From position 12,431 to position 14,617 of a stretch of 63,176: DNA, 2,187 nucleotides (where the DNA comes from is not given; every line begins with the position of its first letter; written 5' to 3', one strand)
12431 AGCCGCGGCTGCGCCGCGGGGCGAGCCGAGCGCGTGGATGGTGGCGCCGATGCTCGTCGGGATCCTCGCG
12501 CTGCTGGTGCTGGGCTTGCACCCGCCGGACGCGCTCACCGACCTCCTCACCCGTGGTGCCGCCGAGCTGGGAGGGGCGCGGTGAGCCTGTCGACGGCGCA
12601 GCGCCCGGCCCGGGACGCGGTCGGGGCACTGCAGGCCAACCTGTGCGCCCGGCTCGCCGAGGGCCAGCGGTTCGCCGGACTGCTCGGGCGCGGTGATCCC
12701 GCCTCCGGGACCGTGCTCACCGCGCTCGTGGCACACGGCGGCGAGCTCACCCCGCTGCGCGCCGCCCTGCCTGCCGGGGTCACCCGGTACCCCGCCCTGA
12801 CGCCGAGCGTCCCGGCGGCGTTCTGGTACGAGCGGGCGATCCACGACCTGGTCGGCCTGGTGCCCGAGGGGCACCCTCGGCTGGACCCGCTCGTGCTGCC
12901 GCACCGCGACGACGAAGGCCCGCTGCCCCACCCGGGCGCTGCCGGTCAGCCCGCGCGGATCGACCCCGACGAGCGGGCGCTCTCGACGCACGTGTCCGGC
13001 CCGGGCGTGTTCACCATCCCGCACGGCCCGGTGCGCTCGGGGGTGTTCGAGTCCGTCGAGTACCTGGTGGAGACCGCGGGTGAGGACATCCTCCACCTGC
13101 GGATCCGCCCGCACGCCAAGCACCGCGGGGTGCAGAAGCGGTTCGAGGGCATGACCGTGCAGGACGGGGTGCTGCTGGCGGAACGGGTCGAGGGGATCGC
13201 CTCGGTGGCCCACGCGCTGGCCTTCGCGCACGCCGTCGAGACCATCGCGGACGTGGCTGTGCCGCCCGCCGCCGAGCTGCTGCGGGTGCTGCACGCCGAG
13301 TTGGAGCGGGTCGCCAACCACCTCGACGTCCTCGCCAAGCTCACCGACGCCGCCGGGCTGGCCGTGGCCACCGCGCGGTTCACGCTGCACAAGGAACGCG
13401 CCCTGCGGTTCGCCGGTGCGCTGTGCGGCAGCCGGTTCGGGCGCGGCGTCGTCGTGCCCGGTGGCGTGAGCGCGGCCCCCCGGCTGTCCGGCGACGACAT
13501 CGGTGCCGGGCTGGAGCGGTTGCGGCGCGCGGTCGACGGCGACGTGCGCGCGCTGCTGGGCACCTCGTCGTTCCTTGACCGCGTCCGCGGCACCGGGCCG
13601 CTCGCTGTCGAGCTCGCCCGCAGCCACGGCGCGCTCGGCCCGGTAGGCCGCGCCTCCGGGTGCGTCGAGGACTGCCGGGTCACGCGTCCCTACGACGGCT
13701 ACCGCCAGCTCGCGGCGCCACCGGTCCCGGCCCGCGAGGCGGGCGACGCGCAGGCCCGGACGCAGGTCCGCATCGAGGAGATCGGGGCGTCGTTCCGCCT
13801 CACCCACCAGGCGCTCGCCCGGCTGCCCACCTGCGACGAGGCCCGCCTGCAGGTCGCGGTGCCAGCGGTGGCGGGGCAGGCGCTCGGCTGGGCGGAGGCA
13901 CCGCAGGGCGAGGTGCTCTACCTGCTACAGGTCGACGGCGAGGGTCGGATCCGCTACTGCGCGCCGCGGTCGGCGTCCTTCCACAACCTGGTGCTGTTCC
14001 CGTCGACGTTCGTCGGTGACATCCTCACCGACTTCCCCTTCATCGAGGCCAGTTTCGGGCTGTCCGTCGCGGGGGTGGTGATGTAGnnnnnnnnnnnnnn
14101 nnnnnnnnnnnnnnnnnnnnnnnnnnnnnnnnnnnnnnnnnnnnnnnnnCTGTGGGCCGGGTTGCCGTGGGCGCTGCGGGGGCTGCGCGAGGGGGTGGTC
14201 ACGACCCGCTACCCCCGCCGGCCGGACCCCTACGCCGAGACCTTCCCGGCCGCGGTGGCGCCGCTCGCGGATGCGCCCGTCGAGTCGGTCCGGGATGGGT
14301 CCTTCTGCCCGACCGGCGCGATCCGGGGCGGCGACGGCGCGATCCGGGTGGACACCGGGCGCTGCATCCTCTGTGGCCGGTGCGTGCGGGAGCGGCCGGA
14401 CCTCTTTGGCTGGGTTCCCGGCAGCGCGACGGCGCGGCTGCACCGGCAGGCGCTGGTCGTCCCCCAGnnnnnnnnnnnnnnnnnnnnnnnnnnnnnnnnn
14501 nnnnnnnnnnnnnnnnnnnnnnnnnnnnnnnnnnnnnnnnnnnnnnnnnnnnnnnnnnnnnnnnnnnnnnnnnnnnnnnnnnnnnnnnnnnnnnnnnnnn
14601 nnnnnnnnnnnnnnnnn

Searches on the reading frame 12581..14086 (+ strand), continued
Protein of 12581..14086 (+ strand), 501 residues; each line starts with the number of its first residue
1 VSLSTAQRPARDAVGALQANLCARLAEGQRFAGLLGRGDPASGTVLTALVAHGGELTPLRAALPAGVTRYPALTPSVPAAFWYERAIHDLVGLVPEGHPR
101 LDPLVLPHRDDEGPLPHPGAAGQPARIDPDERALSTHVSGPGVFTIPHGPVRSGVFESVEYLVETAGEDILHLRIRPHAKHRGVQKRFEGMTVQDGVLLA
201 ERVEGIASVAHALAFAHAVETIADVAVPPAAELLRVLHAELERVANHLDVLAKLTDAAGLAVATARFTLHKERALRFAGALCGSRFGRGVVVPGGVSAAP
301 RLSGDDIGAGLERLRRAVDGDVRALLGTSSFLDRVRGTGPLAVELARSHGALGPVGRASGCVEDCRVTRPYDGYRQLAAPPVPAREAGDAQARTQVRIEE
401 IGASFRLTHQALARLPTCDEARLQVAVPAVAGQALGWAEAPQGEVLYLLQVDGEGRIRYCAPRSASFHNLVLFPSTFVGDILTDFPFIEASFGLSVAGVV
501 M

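Call 46: list_cluster_members(proteins=[P0121, P0122, P0123, P0124, P0125, P0127, P0128, P0130, P0132, P0135])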
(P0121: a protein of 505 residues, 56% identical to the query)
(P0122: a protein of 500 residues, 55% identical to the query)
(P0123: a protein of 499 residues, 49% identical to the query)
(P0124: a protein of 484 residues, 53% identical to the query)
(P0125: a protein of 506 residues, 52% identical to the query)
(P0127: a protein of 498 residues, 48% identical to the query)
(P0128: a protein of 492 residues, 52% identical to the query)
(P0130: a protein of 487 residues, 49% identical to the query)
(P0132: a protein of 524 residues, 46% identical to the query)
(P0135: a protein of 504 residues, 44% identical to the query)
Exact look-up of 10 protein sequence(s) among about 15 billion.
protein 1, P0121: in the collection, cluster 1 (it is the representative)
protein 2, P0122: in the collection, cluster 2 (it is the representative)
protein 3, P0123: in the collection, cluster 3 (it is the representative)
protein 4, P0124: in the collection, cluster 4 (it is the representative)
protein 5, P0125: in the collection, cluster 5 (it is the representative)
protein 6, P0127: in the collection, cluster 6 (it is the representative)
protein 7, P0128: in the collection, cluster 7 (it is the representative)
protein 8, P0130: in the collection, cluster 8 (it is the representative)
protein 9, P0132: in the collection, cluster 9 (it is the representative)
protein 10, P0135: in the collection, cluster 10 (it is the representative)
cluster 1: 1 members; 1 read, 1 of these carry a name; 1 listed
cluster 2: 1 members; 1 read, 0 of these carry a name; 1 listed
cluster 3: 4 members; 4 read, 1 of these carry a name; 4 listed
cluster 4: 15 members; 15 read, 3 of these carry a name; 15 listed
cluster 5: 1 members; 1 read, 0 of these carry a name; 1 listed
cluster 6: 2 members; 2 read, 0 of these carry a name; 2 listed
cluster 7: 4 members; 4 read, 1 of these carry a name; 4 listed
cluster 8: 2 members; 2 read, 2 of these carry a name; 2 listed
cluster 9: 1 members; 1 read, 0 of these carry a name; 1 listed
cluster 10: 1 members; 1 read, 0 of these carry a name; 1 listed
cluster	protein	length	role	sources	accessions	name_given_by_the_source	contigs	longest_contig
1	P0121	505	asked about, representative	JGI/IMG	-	formate hydrogenlyase subunit 5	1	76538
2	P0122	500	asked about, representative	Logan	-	-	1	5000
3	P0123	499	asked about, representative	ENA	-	-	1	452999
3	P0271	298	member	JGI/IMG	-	formate hydrogenlyase subunit 5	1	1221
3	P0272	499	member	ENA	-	-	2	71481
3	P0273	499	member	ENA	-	-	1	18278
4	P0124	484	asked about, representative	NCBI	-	-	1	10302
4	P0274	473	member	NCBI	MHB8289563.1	MAG: hydrogenase large subunit [Acidimicrobiales bacterium]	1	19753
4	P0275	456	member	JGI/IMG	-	Ni,Fe-hydrogenase III large subunit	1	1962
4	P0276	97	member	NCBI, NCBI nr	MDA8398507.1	MAG: NADH-quinone oxidoreductase subunit D, partial [Actinomycetota bacterium] | NADH-quinone oxidoreductase subunit D [Actinomycetota bacterium]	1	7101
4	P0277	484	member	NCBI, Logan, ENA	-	-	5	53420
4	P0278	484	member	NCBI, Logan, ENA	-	-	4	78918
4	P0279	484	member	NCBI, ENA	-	-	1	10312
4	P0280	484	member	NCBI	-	-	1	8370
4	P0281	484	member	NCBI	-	-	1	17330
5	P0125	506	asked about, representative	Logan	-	-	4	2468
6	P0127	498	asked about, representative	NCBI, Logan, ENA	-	-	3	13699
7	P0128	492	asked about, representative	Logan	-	-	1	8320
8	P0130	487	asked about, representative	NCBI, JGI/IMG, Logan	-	Ni,Fe-hydrogenase III large subunit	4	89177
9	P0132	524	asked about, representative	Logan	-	-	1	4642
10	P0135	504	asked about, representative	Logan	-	-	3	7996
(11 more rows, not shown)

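Call 69: find_encoding_contigs(protein=P0241, flank=8000, max_places=3)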
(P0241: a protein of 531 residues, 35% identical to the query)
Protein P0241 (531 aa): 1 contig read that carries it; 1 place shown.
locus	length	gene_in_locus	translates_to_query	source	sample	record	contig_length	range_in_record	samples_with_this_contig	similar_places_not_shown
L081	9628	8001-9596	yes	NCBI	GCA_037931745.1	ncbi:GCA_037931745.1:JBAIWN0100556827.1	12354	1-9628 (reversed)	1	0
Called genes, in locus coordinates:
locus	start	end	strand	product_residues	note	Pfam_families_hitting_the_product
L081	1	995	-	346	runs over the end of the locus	PF00089:Trypsin, PF13365:Trypsin_2, PF00595:PDZ (weak), PF13180:PDZ_2, PF17820:PDZ_6 (weak)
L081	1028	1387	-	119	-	-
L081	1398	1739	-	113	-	PF17648:Luciferase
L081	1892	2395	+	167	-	-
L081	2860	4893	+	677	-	PF00361:Proton_antipo_M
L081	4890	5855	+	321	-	PF00146:NADHdh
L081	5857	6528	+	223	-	-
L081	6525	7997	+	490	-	PF00361:Proton_antipo_M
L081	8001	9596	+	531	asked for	PF00329:Complex1_30kDa, PF00374:NiFeSe_Hases (weak), PF00346:Complex1_49kDa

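Call 70: find_encoding_contigs(protein=P0130, flank=8000, max_places=2)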
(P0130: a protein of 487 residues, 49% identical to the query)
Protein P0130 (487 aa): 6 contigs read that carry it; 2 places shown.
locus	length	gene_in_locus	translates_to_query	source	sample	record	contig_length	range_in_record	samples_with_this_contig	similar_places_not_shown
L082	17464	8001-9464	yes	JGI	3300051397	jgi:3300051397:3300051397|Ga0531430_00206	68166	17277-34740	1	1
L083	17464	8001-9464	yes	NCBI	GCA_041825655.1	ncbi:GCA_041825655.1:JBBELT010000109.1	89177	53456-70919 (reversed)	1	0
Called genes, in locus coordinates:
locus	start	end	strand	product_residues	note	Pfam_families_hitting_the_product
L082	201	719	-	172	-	PF00132:Hexapep (weak), PF25087:GMPPB_C (faint), PF25084:LbH_EIF2B (weak), PF00132:Hexapep (weak)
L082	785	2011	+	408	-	PF01436:NHL (faint)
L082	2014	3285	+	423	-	PF00768:Peptidase_S11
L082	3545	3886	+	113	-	-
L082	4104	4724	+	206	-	PF00300:His_Phos_1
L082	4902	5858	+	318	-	PF00146:NADHdh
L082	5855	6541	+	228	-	-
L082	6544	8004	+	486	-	PF00361:Proton_antipo_M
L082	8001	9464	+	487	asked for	PF00346:Complex1_49kDa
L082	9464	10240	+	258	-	PF01058:Oxidored_q6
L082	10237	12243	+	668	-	PF00361:Proton_antipo_M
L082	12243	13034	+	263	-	PF02645:DegV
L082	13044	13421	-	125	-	PF02537:CRCB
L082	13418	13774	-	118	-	PF02641:DUF190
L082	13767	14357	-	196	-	PF02537:CRCB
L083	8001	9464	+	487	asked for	PF00346:Complex1_49kDa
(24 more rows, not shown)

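Call 71: find_encoding_contigs(protein=P0135, flank=8000, max_places=2)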
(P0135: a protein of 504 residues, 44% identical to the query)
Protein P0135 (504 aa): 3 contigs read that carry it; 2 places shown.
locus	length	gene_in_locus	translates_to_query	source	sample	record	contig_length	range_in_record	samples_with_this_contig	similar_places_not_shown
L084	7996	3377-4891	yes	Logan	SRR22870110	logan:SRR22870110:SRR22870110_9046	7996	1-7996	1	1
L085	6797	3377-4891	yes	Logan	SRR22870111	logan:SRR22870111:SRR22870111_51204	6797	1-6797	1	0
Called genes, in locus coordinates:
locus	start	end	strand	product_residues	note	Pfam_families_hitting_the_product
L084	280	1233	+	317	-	PF00146:NADHdh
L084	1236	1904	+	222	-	-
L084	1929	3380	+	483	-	PF00361:Proton_antipo_M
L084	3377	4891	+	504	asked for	PF00329:Complex1_30kDa, PF00374:NiFeSe_Hases, PF00346:Complex1_49kDa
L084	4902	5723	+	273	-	PF12838:Fer4_7 (faint), PF00037:Fer4 (weak), PF01058:Oxidored_q6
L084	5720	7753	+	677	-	PF00361:Proton_antipo_M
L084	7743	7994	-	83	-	?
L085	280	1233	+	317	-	PF00146:NADHdh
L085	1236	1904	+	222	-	-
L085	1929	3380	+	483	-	PF00361:Proton_antipo_M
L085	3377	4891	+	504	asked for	PF00329:Complex1_30kDa, PF00374:NiFeSe_Hases, PF00346:Complex1_49kDa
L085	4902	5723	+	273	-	PF12838:Fer4_7 (faint), PF00037:Fer4 (weak), PF01058:Oxidored_q6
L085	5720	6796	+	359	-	?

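Call 72: find_encoding_contigs(protein=P0153, flank=8000, max_places=2)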
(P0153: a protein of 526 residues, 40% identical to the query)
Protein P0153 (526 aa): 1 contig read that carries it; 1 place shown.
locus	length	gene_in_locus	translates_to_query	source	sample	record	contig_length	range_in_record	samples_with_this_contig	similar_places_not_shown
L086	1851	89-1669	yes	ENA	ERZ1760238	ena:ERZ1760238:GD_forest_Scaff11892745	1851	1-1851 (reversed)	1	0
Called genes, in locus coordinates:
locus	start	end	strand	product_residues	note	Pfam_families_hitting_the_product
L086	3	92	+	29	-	?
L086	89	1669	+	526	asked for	PF00329:Complex1_30kDa, PF00374:NiFeSe_Hases, PF00346:Complex1_49kDa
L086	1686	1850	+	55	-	?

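Call 73: find_encoding_contigs(protein=P0165, flank=8000, max_places=2)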
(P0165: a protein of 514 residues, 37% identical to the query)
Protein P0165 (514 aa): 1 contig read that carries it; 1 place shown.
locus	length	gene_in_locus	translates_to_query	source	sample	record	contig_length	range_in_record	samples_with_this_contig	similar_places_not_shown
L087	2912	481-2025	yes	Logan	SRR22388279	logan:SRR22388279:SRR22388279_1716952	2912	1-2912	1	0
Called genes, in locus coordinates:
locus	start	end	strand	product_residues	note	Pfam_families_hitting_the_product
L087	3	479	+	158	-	?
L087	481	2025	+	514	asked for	PF00329:Complex1_30kDa, PF00346:Complex1_49kDa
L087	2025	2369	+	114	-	PF13183:Fer4_8 (faint), PF12838:Fer4_7 (faint), PF00037:Fer4 (faint), PF13237:Fer4_10 (weak), PF13187:Fer4_9 (weak), PF13484:Fer4_16 (faint)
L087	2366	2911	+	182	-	?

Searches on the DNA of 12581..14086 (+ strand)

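Call 41: search_rna_families(sources=[L001, L003, L009, L019, L026, L048, L056, L059, L070, L022, L037, L049], threshold=gathering)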
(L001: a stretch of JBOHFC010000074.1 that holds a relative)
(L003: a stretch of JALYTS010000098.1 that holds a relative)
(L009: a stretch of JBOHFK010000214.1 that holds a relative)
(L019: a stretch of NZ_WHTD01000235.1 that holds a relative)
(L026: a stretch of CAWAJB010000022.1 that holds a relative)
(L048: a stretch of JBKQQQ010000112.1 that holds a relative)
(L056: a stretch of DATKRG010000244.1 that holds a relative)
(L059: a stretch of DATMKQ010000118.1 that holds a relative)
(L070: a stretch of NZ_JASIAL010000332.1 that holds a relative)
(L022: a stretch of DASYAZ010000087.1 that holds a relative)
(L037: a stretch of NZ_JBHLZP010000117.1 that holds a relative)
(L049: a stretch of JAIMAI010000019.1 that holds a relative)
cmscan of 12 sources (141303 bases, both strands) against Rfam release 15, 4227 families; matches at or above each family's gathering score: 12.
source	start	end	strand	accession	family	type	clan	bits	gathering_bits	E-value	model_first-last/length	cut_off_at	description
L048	10862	10923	+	RF01734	Fluoride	Cis-reg; riboswitch;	-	49.5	34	2.3e-10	1-64/64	no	Fluoride riboswitch aptamer (crcB RNA motif)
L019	1375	1443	+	RF01734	Fluoride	Cis-reg; riboswitch;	-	46.8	34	1.8e-09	1-64/64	no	Fluoride riboswitch aptamer (crcB RNA motif)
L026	1055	1122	+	RF01734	Fluoride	Cis-reg; riboswitch;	-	46.8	34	1.7e-09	1-64/64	no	Fluoride riboswitch aptamer (crcB RNA motif)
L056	36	100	+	RF01734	Fluoride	Cis-reg; riboswitch;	-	46.6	34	2e-09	1-64/64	no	Fluoride riboswitch aptamer (crcB RNA motif)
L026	9069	9129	+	RF01734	Fluoride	Cis-reg; riboswitch;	-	46.1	34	2.9e-09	1-64/64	no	Fluoride riboswitch aptamer (crcB RNA motif)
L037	15605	15666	-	RF01734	Fluoride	Cis-reg; riboswitch;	-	45.3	34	5.5e-09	1-64/64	no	Fluoride riboswitch aptamer (crcB RNA motif)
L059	6228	6295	+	RF01734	Fluoride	Cis-reg; riboswitch;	-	44.7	34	8.3e-09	1-64/64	no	Fluoride riboswitch aptamer (crcB RNA motif)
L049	5088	5150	-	RF01734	Fluoride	Cis-reg; riboswitch;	-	44.5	34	1e-08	1-64/64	no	Fluoride riboswitch aptamer (crcB RNA motif)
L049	6611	6687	+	RF01734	Fluoride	Cis-reg; riboswitch;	-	42.5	34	4.5e-08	1-64/64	no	Fluoride riboswitch aptamer (crcB RNA motif)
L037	6737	6800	+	RF01734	Fluoride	Cis-reg; riboswitch;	-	41.6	34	8.5e-08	1-64/64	no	Fluoride riboswitch aptamer (crcB RNA motif)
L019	1203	1282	-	RF01734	Fluoride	Cis-reg; riboswitch;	-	37.8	34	1.6e-06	1-64/64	no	Fluoride riboswitch aptamer (crcB RNA motif)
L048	503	571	+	RF01734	Fluoride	Cis-reg; riboswitch;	-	36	34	6e-06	1-64/64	no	Fluoride riboswitch aptamer (crcB RNA motif)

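Call 76: search_rna_families(sources=[L081, L082, L084, L087], threshold=evalue, max_evalue=0.01)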
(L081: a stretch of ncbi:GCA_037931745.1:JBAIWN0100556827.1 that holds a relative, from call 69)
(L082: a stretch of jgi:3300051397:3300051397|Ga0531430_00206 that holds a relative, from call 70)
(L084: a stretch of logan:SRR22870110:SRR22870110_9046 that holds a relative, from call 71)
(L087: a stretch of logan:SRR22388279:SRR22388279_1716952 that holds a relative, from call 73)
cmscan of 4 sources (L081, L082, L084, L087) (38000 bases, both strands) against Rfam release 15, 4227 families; matches with E-value up to 0.01: 2.
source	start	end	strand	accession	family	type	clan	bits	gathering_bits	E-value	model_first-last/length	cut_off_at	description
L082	14311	14370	-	RF01734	Fluoride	Cis-reg; riboswitch;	-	45.6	34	1.2e-09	1-64/64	no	Fluoride riboswitch aptamer (crcB RNA motif)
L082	4788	4869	+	RF01734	Fluoride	Cis-reg; riboswitch;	-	26.3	34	0.0025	1-64/64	no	Fluoride riboswitch aptamer (crcB RNA motif)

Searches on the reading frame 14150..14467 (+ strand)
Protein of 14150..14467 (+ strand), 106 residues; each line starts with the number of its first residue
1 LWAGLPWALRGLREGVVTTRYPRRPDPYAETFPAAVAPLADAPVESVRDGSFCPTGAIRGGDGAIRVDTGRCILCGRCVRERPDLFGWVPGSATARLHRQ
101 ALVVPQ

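Call 60: search_solved_structures(query=window:14150-14467:+, max_evalue=10, show_alignments=5)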
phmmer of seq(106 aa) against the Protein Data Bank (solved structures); distinct sequences matched with E-value up to 10: 46.
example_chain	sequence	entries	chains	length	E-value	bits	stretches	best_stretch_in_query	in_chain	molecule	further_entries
8a6t_B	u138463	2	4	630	0.00044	23.9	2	46-80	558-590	Electron bifurcating hydrogenase subunit HydB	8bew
9g03_E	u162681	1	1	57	0.011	19.3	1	50-81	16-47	Ferredoxin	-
1clf_A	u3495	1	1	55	0.016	18.9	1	39-81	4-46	FERREDOXIN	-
2vpw_B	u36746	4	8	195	0.03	18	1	52-83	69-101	NRFC PROTEIN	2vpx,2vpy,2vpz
3mm5_A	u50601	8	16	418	0.039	17.6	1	51-85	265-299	Sulfite reductase, dissimilatory-type subunit alpha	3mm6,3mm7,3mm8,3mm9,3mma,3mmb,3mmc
7qv7_D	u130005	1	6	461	0.044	17.4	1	50-94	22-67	Hydrogen dependent carbon dioxide reductase subunit HydA2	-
8a6t_A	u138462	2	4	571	0.072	16.7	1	62-80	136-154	Electron bifurcating hydrogenase subunit HydA1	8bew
6x1o_B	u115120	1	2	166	0.11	16.2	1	45-90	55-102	Oxidoreductase, Fe-S subunit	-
6x6u_B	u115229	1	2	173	0.12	16.1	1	46-90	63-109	Oxidoreductase, Fe-S subunit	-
3mm5_B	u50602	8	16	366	0.15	15.7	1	51-85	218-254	Sulfite reductase, dissimilatory-type subunit beta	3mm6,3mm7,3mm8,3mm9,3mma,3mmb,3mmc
9eri_B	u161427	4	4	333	0.15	15.7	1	52-84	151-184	Na(+)-translocating ferredoxin:NAD(+) oxidoreductase complex subunit B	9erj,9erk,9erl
5xf9_B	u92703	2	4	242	0.54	13.9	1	52-81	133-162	NAD-reducing hydrogenase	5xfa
1rof_A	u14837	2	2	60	0.55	13.9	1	65-87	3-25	FERREDOXIN | FERREDOXIN(A)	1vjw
3or2_A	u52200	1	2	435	0.68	13.6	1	51-84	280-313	Sulfite redcutase subunit alpha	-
3or1_A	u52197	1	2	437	0.69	13.6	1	51-84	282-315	Sulfite reductase alpha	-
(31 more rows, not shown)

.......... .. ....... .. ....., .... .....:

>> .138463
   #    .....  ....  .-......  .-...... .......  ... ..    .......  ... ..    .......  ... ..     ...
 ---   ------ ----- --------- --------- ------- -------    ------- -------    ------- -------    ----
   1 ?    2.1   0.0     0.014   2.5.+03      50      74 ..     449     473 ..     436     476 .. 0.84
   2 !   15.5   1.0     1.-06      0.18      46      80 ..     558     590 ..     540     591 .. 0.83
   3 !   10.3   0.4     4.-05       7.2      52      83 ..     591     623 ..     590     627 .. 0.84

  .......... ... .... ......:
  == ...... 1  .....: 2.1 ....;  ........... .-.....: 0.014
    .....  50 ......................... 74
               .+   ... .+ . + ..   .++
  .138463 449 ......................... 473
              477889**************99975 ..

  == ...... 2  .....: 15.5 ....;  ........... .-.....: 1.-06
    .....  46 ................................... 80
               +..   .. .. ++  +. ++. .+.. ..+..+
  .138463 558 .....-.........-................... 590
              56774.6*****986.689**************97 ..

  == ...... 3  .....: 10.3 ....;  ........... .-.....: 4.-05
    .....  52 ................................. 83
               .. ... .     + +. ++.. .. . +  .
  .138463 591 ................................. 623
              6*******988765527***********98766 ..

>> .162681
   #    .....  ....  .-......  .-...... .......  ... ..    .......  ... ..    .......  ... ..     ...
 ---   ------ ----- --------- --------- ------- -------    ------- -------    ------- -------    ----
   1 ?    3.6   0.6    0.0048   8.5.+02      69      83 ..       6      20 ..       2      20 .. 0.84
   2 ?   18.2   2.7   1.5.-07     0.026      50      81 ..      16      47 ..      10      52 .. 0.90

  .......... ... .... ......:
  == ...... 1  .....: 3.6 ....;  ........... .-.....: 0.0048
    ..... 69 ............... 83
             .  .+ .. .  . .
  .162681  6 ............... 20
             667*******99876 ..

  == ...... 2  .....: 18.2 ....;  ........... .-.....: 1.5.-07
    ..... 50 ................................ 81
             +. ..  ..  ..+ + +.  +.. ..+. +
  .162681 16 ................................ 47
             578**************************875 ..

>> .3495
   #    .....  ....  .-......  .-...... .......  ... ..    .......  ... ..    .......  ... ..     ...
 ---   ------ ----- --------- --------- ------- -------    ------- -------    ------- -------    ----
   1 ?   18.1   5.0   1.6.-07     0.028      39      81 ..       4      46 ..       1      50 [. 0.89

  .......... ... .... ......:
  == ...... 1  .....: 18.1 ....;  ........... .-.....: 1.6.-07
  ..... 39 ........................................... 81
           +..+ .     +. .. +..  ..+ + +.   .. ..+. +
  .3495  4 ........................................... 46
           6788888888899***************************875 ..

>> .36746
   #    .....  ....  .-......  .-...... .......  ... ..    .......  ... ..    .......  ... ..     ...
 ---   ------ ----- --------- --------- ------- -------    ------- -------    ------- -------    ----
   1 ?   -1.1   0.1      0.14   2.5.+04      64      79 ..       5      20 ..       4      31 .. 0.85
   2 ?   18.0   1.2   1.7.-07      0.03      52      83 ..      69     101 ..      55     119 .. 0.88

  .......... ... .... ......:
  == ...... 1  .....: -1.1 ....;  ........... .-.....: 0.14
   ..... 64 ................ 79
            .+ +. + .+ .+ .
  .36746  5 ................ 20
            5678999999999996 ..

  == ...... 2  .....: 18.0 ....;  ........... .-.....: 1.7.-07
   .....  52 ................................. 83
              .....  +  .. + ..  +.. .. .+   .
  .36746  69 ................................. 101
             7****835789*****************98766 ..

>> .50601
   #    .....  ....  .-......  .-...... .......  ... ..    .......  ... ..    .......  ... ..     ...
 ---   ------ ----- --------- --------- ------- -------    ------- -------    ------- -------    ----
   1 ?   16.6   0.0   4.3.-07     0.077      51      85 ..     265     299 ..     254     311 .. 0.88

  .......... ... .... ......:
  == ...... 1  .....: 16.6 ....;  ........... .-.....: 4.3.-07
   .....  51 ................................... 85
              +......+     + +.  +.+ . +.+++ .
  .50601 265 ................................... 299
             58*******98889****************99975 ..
